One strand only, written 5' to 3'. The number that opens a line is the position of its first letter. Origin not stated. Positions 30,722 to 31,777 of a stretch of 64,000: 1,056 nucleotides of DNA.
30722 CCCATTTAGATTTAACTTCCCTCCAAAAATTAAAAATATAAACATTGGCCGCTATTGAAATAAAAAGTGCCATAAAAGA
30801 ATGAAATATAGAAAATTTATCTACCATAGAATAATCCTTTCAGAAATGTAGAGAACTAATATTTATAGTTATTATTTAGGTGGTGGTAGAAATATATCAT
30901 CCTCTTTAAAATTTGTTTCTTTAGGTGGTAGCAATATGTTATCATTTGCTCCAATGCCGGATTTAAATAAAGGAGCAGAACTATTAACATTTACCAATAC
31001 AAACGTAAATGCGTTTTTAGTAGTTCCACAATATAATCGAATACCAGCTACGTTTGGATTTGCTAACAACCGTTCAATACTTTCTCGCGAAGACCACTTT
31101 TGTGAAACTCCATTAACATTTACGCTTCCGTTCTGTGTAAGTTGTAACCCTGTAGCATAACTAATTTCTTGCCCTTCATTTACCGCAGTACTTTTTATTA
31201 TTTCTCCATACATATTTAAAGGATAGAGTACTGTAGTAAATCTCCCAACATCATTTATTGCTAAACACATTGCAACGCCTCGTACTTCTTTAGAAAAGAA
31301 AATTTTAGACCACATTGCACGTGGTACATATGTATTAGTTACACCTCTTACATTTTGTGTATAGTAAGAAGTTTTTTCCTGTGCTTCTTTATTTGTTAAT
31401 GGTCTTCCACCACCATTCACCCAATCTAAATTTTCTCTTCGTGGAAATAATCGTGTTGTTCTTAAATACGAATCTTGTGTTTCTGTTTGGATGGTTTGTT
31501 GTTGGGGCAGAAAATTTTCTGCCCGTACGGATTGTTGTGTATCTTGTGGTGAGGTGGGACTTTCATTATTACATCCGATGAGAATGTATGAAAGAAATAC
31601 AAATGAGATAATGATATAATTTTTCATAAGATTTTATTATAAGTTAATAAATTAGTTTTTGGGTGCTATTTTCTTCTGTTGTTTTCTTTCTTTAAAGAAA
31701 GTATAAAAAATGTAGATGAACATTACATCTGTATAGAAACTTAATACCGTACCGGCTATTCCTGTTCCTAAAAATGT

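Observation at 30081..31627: Lipoprotein plus 7-TM protein (plus small TM protein) cassette duplicated between prophage cargo and the host chromosome just outside attR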

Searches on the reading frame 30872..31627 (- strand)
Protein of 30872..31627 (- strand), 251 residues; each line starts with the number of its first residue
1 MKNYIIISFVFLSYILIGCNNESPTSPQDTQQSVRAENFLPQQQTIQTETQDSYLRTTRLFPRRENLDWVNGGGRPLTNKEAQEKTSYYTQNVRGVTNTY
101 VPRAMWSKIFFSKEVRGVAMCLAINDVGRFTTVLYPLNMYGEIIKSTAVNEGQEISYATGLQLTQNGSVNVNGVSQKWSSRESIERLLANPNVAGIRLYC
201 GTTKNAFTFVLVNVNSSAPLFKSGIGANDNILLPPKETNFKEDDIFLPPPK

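Call 9: search_protein_families(library=pfam, proteins=[window:30872-31627:-], max_evalue=0.1)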
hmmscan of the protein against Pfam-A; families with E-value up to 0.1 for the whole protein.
window:30872-31627:- (251 aa): 0 families

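Call 10: search_protein_families(library=phrogs, proteins=[window:30872-31627:-], max_evalue=0.01)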
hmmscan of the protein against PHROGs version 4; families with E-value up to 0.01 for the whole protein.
window:30872-31627:- (251 aa): 0 families

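Call 11: search_protein_families(library=ncbifam, proteins=[window:30872-31627:-], max_evalue=0.01)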
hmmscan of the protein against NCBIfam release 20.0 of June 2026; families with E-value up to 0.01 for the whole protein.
window:30872-31627:- (251 aa): 0 families

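Call 12: find_homologous_proteins(query=window:30872-31627:-)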
Query window:30872-31627:- (251 aa): 2 proteins with E <= 0.001 among 307 candidates.
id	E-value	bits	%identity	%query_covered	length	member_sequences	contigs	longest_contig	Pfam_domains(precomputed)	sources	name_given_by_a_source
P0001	9.5e-165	563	100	100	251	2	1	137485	-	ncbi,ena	-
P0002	3.3e-109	382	75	93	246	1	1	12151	-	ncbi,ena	-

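Call 14: find_encoding_contigs(protein=P0002, flank=10000)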
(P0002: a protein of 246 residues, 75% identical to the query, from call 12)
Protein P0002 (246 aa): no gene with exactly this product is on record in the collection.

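Call 16: find_encoding_contigs(protein=window:30872-31627:-, flank=10000)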
Protein window:30872-31627:- (251 aa): no gene with exactly this product is on record in the collection.

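Call 17: find_related_loci(query=A1, collection=genome_contigs, flank=10000)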
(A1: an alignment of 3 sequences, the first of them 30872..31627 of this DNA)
Query A1 (251 aa) in genome_contigs; peptide patterns used: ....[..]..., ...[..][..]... (x = any residue, [..] = any of these).
117 stretches matched a pattern, but none encodes a relative of the query by tblastn (E <= 1e-3).

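Call 18: find_related_loci(query=A1, collection=viral_contigs, flank=10000)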
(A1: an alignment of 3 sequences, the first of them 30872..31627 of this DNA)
Query A1 (251 aa) in viral_contigs; peptide patterns used: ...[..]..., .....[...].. (x = any residue, [..] = any of these).
37 stretches matched a pattern, but none encodes a relative of the query by tblastn (E <= 1e-3).

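Call 19: find_related_loci(query=A1, collection=metagenome_contigs, flank=10000)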
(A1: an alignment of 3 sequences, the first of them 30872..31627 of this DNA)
Query A1 (251 aa) in metagenome_contigs; peptide patterns used: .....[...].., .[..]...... (x = any residue, [..] = any of these).
114 stretches matched a pattern, but none encodes a relative of the query by tblastn (E <= 1e-3).

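Call 20: search_protein_representatives(alignment_id=A1)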
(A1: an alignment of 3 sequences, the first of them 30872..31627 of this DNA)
Query: 3 sequences, 238 profile positions. Proteins with E-value up to 0.001 (for the whole library): 21; up to 1e-10: 7; up to 1e-30: 4. The best 21 are listed.
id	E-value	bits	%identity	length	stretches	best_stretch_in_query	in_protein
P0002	1.3e-137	473.0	-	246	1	1-237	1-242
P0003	1.1e-54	201.6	-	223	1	1-235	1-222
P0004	9.4e-47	175.6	-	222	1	1-213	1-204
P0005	5.6e-46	173.1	-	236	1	1-218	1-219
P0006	5.6e-27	110.9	-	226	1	62-236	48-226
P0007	1.2e-24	103.2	-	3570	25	73-141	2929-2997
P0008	1.9e-11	60.0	-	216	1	1-111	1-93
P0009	1.9e-08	50.2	-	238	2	150-227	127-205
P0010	1.9e-08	50.2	-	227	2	137-215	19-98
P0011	1.2e-07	47.5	-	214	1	67-216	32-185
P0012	4.0e-07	45.9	-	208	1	67-214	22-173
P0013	2.2e-06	43.5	-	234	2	150-211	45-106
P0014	5.0e-06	42.3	-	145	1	65-144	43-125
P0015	4.0e-05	39.3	-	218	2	149-203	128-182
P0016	8.3e-05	38.3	-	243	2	149-217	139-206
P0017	2.0e-04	37.0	-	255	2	71-140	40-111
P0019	3.4e-04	36.3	-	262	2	56-144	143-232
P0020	4.3e-04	35.9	-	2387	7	96-152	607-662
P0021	4.9e-04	35.8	-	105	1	150-215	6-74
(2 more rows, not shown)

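Call 23: search_protein_families(library=pfam, proteins=[P0009, P0010, P0011, P0016, P0017, P0019, P0021, P0006, P0005, P0014], max_evalue=1)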
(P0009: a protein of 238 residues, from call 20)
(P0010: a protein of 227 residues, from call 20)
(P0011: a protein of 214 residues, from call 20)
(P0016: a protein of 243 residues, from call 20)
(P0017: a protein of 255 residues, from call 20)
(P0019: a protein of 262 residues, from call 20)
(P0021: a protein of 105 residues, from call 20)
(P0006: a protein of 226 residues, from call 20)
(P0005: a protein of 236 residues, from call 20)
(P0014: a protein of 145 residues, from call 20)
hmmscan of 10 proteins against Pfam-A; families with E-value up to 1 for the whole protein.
P0009 (238 aa): 1 family
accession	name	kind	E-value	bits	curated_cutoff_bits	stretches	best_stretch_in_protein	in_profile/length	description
PF22636.2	FlK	-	0.21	12.2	27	1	140-174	2-36/103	Fluoroacetyl-CoA-specific thioesterase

P0010 (227 aa): 1 family
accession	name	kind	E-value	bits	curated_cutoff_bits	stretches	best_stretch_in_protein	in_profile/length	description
PF18877.6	SSSPR-51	-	0.073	13.3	27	0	192-208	6-22/48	SSSPR-51 domain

P0011 (214 aa): 0 families

P0016 (243 aa): 0 families

P0017 (255 aa): 0 families

P0019 (262 aa): 1 family
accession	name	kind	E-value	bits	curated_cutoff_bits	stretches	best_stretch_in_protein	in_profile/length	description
PF10001.14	DUF2242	-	0.53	10.9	25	0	4-39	72-107/121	Uncharacterized protein conserved in bacteria (DUF2242)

P0021 (105 aa): 0 families

P0006 (226 aa): 0 families

P0005 (236 aa): 1 family
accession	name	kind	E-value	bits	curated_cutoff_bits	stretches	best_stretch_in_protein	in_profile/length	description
PF15016.13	C5orf34_C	-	0.035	14.3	27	1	77-114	4-42/82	C5orf34 C-terminal domain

P0014 (145 aa): 0 families

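Call 25: find_encoding_contigs(protein=P0003, flank=10000)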
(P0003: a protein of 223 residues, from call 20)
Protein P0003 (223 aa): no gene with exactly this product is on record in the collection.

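Call 26: find_encoding_contigs(protein=P0005, flank=10000)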
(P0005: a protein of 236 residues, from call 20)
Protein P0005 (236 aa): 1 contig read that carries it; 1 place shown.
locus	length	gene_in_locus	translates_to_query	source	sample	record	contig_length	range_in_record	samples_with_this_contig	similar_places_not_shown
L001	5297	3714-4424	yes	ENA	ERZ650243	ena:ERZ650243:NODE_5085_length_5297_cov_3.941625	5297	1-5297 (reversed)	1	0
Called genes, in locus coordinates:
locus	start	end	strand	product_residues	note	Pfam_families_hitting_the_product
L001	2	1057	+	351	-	?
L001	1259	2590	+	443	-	-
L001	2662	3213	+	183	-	-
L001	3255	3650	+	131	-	-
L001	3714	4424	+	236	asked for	-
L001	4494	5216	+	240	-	-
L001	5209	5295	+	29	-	?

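Call 27: find_encoding_contigs(protein=P0004, flank=10000)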
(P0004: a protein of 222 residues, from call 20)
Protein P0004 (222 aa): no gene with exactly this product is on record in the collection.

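Call 50: predict_structure(alignment_id=A3)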
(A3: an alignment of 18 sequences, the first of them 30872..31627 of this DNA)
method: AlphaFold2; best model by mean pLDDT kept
length: 251 residues; sequences in the alignment: 18
mean_pLDDT: 77.5   pTM: 0.68
mean pLDDT of the five models: 77.5, 75.2, 74.7, 73.0, 71.7
residues with pLDDT >= 90: 70; 70-90: 107; 50-70: 59; < 50: 15
segments of 3 or more residues with pLDDT < 50: 224-235
pLDDT, mean of each block of 10 residues (from residue 1): 76 71 57 56 59 73 78 75 86 85 94 93 86 93 90 91 77 88 91 92 88 79 47 49 66 56
secondary structure, 60 per line:
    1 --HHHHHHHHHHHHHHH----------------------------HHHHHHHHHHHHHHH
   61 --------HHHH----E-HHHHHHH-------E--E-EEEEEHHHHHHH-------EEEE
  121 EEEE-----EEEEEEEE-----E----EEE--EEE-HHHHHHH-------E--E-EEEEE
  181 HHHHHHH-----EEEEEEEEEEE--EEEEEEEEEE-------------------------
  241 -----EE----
elements in order: H3-17 H46-60 H69-72 H79-85 E98-102 H103-109 E117-124 E130-137 E148-150 E153-155 H157-163 E176-180 H181-187 E193-203 E206-215

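Call 53: fold_search(model_id=the predicted structure, library=pdb)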
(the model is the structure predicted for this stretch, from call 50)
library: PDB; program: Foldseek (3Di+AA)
matches with E <= 10: 714; with E <= 0.001: 0
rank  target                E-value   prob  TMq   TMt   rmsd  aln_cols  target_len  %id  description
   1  4imh_A                8.5e-02  0.28  0.16  0.12  13.6       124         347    5  Crystal Structure of Cytoplasmic Heme Binding Protein, PhuS, from Pseudomonas aeruginosa (released 2013-09-18)
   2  8wu8_A                1.0e-01  0.57  0.26  0.25   7.0       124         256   13  Crystal structure of the human RAD9-RAD1(F64A/M256A/F266A)-HUS1-RHINO(88-99) complex (released 2024-02-14)
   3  2j0r                  1.2e-01  0.23  0.18  0.14  13.7       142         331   10  Structure of the haem-chaperone Proteobacteria-protein HemS (released 2006-08-29)
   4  5exv_D                1.3e-01  0.21  0.16  0.22  13.5       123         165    7  Crystal structure of heme binding protein HutX from Vibrio cholerae (released 2016-07-13)
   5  5exv_A                1.3e-01  0.20  0.16  0.22  13.8       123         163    7  Crystal structure of heme binding protein HutX from Vibrio cholerae (released 2016-07-13)
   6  2j0p                  1.5e-01  0.20  0.18  0.14  13.9       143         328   10  Structure of the haem-chaperone Proteobacteria-protein HemS (released 2006-08-29)
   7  9f0y_H                1.7e-01  0.02  0.09  0.05  15.8       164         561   10  CryoEM structure of the F plasmid relaxosome with TraI in its TE mode, derived from the ss-27_+8ds+9_+143-R Locally-re (released 2025-06-04)
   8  4mf9_A                1.8e-01  0.21  0.19  0.14  13.2       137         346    5  Crystal structure of holo-PhuS, a heme-binding protein from Pseudomonas aeruginosa (released 2014-03-05)
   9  4mgf_A                2.0e-01  0.20  0.16  0.13  13.6       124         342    2  Crystal structure of apo-PhuS, a heme-binding protein from Pseudomonas aeruginosa (released 2014-03-05)
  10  2ia1_B                2.2e-01  0.09  0.13  0.17  14.1       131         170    8  Crystal structure of protein BH3703 from Bacillus halodurans, Pfam DUF600 (released 2006-10-03)
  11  8yix_M                2.2e-01  0.07  0.12  0.14  13.5       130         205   16  Cryo-EM structure of human proteasome assembly intermediate half-proteasome (released 2025-01-15)
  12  2ovi_A                2.4e-01  0.14  0.14  0.21  13.6       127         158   11  Structure of the Heme Binding Protein ChuX (released 2008-02-12)
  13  5a0q_N                2.5e-01  0.04  0.11  0.13  14.3       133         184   17  Cryo-EM reveals the conformation of a substrate analogue in the human 20S proteasome core (released 2015-12-30)
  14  8v1t_B                2.7e-01  0.25  0.24  0.23   8.0       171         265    9  Herpes simplex virus 1 polymerase holoenzyme bound to DNA and acyclovir triphosphate in closed conformation (released 2024-09-04)
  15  3i0t_B                2.7e-01  0.08  0.13  0.17  14.3       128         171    8  Sulfur-SAD at long wavelength: Structure of BH3703 from Bacillus halodurans (released 2009-07-14)
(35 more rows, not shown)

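Call 57: search_protein_families(library=pfam, proteins=[P0007, P0020], max_evalue=0.01)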
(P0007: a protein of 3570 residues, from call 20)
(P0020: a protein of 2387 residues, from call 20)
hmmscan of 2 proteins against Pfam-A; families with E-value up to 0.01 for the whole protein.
P0007 (3570 aa): 1 family
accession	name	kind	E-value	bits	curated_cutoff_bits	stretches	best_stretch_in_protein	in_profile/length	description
PF23042.1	KOW1_SPT5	-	0.00094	19.7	22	0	535-578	80-123/130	Transcription elongation factor SPT5, KOW1 domain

P0020 (2387 aa): 4 families
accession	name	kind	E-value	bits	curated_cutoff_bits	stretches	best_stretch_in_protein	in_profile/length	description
PF19408.5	PKD_6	-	8.1e-55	183.6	25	5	2136-2216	4-81/82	PKD-like domain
PF00963.24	Cohesin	-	2.5e-11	44.4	24.1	2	18-61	5-50/139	Cohesin domain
PF18962.6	Por_Secre_tail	-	8.8e-08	32.8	27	1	2310-2386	1-75/75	Secretion system C-terminal sorting domain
PF19912.4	DUF6385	-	0.0011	19.4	26.8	0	667-702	8-43/82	Domain of unknown function (DUF6385)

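Call 66: search_protein_families(library=padloc, proteins=[window:30872-31627:-], max_evalue=0.01)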
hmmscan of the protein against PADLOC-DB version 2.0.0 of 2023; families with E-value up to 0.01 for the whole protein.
window:30872-31627:- (251 aa): 0 families

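Call 70: search_solved_structures(query=A3, max_evalue=1)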
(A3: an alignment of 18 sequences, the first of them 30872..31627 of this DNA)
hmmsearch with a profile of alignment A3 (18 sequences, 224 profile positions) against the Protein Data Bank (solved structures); distinct sequences matched with E-value up to 1: 3.
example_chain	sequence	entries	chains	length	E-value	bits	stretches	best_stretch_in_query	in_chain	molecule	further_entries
3ney_A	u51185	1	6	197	0.39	13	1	94-172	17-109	55 kDa erythrocyte membrane protein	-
8y4j_A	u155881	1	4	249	0.91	11.8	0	122-190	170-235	SDR family oxidoreductase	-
8xwk_A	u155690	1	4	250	0.92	11.8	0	122-190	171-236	SDR family oxidoreductase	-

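Call 88: find_encoding_contigs(protein=P0006, flank=10000)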
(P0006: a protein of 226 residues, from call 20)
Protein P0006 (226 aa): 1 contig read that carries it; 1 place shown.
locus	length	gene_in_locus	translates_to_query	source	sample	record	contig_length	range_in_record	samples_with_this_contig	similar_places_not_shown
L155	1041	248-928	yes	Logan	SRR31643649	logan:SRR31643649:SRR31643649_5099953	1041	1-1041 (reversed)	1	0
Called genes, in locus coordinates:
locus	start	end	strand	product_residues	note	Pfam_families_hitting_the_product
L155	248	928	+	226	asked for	-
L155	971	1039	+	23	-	?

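Call 89: find_encoding_contigs(protein=P0010, flank=10000)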
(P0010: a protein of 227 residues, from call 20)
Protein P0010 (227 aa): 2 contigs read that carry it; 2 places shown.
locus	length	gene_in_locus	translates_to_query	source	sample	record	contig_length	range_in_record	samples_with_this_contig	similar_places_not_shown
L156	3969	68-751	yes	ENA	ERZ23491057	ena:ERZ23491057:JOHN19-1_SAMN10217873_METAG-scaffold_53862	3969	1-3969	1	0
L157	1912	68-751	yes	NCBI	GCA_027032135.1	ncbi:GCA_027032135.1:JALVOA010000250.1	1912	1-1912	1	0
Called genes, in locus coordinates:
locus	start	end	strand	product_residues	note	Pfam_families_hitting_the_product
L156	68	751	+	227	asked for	-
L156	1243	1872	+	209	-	-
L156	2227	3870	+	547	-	PF00989:PAS, PF08448:PAS_4, PF13426:PAS_9, PF00512:HisKA, PF02518:HATPase_c, PF00072:Response_reg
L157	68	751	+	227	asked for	-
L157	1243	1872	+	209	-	-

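Call 94: search_protein_families(library=pfam, proteins=[L156:1243-1869:+, L001:1259-2590:+, L001:2662-3213:+, L001:3255-3650:+], max_evalue=0.01)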
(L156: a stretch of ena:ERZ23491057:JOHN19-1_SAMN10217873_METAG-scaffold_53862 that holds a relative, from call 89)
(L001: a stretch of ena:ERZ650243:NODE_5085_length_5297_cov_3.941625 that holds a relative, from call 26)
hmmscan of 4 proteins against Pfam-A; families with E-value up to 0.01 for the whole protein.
L156:1243-1869:+ (209 aa): 0 families

L001:1259-2590:+ (443 aa): 0 families

L001:2662-3213:+ (183 aa): 0 families

L001:3255-3650:+ (131 aa): 0 families

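Call 96: fold_search(model_id=the predicted structure, library=viral)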
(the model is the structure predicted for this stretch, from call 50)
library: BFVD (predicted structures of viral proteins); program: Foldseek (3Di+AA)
matches with E <= 10: 602; with E <= 0.001: 0
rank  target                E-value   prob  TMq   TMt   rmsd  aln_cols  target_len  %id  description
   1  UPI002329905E         2.7e-02  0.60  0.19  0.28  12.9       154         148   10  (no name look-up for this kind of identifier)
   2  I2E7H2                3.2e-02  0.08  0.12  0.10  18.0       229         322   10  RNA ligase (Fragment) [Ostreid herpesvirus 1]
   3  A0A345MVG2            4.7e-02  0.14  0.14  0.16  19.2       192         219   12  (no name in the UniProt tables at hand)
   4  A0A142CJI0            5.0e-02  0.18  0.16  0.12  17.5       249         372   13  (no name in the UniProt tables at hand)
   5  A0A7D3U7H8            8.4e-02  0.63  0.30  0.23   7.4       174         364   13  (no name in the UniProt tables at hand)
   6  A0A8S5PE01            1.1e-01  0.08  0.12  0.09  25.6       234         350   13  Tail collar domain [Myoviridae sp. ctgr818]
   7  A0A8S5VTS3            1.4e-01  0.13  0.17  0.15  14.9       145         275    8  Uncharacterized protein [Ackermannviridae sp.]
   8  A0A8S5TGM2            1.5e-01  0.10  0.14  0.09  11.9       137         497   11  Uncharacterized protein [Myoviridae sp. ctIty1]
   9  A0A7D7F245            1.6e-01  0.08  0.12  0.12  16.6       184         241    8  (no name in the UniProt tables at hand)
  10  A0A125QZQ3            1.7e-01  0.08  0.14  0.07  15.3       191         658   11  LEF4-like protein [Glossina hytrovirus (isolate Glossina pallidipes/Ethiopia/Seibersdorf/-)]
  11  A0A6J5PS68            1.8e-01  0.02  0.08  0.06  30.3       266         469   11  Baseplate protein J-like [uncultured Caudovirales phage]
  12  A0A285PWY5            1.9e-01  0.14  0.15  0.21  14.6       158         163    8  Uncharacterized protein [Cedratvirus lausannensis]
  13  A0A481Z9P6            2.1e-01  0.15  0.23  0.21  24.3       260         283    7  Proliferating cell nuclear antigen [Pithovirus LCPAC304]
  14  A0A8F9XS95            2.6e-01  0.07  0.13  0.16  21.0       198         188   14  Cap [Po-Circo-like virus]
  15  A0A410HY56            2.6e-01  0.03  0.08  0.04  34.0       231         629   10  Glycoprotein [alfalfa-associated nucleorhabdovirus]
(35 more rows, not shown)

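Call 103: search_dna_similar(query=window:30872-31627:-, collection=phages, mode=protein, max_evalue=0.01)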
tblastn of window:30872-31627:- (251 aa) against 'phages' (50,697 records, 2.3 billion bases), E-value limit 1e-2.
No match.

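Call 121: list_cluster_members(proteins=[P0001, P0002, P0003, P0004, P0005, P0025, P0026, P0027, P0028])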
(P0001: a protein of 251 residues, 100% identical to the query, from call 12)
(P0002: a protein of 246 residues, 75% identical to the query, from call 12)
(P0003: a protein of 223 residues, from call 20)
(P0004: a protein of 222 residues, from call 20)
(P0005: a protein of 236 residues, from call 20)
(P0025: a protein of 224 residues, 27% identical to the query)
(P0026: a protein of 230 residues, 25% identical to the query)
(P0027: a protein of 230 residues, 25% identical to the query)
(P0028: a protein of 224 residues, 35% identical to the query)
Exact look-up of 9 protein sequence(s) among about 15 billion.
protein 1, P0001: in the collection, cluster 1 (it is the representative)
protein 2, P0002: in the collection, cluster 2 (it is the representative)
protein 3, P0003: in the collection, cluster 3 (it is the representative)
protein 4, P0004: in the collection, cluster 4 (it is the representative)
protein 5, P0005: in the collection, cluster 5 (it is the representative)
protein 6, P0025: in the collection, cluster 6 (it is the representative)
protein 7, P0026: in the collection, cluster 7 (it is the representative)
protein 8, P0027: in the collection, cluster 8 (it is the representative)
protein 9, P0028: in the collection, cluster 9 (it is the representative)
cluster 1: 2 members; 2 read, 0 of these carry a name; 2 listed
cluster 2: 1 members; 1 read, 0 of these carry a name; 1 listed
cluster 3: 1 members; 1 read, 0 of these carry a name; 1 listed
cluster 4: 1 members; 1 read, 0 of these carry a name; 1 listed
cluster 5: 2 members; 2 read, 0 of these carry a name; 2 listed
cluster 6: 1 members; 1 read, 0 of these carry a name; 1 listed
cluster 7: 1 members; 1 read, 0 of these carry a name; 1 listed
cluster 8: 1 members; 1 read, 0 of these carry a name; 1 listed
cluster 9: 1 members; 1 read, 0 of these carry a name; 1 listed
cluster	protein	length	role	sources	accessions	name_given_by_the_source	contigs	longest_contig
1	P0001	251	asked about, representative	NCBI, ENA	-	-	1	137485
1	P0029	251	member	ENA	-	-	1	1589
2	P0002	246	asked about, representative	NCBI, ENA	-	-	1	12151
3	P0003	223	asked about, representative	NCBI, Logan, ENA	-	-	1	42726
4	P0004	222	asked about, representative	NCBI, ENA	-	-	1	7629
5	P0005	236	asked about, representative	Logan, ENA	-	-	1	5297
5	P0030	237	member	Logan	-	-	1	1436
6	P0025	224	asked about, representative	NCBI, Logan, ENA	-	-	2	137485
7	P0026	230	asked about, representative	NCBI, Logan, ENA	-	-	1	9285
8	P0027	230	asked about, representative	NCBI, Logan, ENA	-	-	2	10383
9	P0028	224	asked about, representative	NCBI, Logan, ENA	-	-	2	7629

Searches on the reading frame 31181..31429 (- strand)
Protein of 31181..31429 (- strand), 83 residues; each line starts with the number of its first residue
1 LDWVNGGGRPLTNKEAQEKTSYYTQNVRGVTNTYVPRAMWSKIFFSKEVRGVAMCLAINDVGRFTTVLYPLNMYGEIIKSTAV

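Call 99: find_homologous_proteins(query=A7, max_evalue=0.001)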
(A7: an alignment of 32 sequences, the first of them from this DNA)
Query A7 (32 sequences): 392 candidates shared short words with the query, none scored E <= 0.001.

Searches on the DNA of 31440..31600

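Call 86: search_rna_families(source=window, start=31440, end=31600, threshold=evalue, max_evalue=10)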
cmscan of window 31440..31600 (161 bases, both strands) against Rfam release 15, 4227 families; matches with E-value up to 10: 3.
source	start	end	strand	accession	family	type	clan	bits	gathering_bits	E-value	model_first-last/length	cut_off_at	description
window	31488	31524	-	RF01792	eiav_FSE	Cis-reg; frameshift_element;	-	10.6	40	3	1-35/35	no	ribosomal frameshift site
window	31558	31593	-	RF01125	sR4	Gene; snRNA; snoRNA; CD-box;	-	9.1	50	8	1-56/56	no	Small nucleolar RNA sR4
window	31471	31600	+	RF02763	IsrM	Gene; sRNA;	-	8.1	376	2.4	1-106/329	3'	IsrM sRNA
